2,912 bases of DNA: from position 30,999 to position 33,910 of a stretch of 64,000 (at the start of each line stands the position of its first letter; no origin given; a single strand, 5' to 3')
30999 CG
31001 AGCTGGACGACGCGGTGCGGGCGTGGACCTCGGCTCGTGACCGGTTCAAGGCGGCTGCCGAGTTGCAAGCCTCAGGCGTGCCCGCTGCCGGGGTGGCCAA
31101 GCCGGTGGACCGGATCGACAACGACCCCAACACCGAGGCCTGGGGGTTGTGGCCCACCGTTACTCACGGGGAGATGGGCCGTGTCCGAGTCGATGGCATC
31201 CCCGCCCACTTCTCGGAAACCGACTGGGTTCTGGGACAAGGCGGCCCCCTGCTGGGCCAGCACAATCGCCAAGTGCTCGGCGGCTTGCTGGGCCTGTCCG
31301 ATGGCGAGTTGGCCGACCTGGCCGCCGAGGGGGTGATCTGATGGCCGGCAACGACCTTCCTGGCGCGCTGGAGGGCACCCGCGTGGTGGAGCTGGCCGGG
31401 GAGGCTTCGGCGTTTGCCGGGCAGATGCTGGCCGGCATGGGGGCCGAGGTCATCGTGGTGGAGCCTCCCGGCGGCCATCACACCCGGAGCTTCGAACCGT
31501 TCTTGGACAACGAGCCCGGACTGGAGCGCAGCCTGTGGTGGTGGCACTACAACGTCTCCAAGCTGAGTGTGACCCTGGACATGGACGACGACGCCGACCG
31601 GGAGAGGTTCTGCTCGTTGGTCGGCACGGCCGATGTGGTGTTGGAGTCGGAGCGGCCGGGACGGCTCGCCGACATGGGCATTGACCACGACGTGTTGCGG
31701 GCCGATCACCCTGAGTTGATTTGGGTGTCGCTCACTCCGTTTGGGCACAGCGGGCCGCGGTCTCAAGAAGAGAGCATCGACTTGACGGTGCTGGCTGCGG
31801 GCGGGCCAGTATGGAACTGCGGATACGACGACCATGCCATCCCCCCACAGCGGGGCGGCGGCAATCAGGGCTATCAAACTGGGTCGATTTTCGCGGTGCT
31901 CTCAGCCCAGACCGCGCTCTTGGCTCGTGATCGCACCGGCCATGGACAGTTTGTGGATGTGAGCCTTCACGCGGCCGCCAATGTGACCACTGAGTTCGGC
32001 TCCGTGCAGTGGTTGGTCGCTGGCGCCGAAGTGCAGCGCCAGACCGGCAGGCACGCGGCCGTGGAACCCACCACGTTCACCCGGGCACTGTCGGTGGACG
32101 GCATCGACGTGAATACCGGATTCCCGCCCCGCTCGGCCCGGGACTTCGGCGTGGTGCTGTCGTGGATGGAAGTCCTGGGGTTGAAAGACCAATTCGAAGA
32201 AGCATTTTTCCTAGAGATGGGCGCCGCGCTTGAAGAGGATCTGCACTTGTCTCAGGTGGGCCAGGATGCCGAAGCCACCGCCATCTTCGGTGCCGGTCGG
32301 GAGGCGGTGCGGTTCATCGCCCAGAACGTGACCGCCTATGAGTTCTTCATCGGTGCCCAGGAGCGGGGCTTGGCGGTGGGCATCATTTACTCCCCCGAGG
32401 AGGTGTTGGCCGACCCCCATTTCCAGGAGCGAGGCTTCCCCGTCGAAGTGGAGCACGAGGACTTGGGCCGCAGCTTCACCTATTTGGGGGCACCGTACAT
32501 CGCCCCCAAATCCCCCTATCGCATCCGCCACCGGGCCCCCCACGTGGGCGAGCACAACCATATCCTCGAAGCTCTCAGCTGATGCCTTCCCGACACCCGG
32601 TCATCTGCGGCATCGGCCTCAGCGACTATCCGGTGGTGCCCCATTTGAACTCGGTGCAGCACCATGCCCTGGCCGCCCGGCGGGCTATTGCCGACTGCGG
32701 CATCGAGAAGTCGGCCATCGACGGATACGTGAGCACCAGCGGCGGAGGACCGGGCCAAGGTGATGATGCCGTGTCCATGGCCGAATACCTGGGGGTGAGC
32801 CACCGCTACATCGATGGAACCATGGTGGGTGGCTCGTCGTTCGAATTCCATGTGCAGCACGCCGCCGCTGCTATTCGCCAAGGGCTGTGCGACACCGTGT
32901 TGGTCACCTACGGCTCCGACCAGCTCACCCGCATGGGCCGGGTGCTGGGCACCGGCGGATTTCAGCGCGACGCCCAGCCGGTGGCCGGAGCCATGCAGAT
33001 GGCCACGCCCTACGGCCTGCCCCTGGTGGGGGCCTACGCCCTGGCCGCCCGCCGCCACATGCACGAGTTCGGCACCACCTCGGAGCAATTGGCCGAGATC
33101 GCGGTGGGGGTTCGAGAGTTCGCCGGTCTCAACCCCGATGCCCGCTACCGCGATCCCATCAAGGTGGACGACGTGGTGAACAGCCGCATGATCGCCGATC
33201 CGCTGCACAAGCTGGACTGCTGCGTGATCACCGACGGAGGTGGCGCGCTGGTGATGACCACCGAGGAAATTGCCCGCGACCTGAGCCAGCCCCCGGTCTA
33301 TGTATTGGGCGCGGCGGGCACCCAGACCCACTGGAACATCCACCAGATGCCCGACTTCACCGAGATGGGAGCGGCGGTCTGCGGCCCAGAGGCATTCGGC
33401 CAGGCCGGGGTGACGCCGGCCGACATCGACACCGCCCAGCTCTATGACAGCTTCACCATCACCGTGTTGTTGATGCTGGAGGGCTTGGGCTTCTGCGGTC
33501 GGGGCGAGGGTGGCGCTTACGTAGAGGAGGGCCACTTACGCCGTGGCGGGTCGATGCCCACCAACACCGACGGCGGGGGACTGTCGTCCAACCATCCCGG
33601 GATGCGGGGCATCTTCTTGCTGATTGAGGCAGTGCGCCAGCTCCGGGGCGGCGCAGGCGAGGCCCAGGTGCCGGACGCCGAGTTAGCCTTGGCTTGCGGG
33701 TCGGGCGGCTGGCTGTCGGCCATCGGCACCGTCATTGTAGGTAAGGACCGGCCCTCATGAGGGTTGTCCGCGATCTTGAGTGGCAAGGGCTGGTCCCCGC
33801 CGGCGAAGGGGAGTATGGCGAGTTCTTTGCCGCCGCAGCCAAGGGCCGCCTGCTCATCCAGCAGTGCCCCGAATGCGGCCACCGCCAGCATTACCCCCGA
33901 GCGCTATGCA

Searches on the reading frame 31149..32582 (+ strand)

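Call 98: search_protein_families(library=pfam, proteins=[window:31149-32582:+], max_evalue=0.001)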
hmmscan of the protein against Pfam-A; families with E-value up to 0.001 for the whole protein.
window:31149-32582:+ (477 aa): 1 family
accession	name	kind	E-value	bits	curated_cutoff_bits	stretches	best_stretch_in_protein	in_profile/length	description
PF02515.22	CoA_transf_3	-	7.4e-64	216.6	23.3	2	74-309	1-231/366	CoA-transferase family III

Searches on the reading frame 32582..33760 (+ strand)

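Call 98: search_protein_families(library=pfam, proteins=[window:32582-33760:+], max_evalue=0.001)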
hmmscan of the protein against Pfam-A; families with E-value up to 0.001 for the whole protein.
window:32582-33760:+ (392 aa): 2 families
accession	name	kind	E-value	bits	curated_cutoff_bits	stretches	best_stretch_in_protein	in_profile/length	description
PF22691.2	Thiolase_C_1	-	1.4e-56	190.7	28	1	247-387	3-143/144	Thiolase C-terminal domain-like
PF00108.29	Thiolase_N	-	1.7e-05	24.8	26.4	1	31-229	30-260/260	Thiolase, N-terminal domain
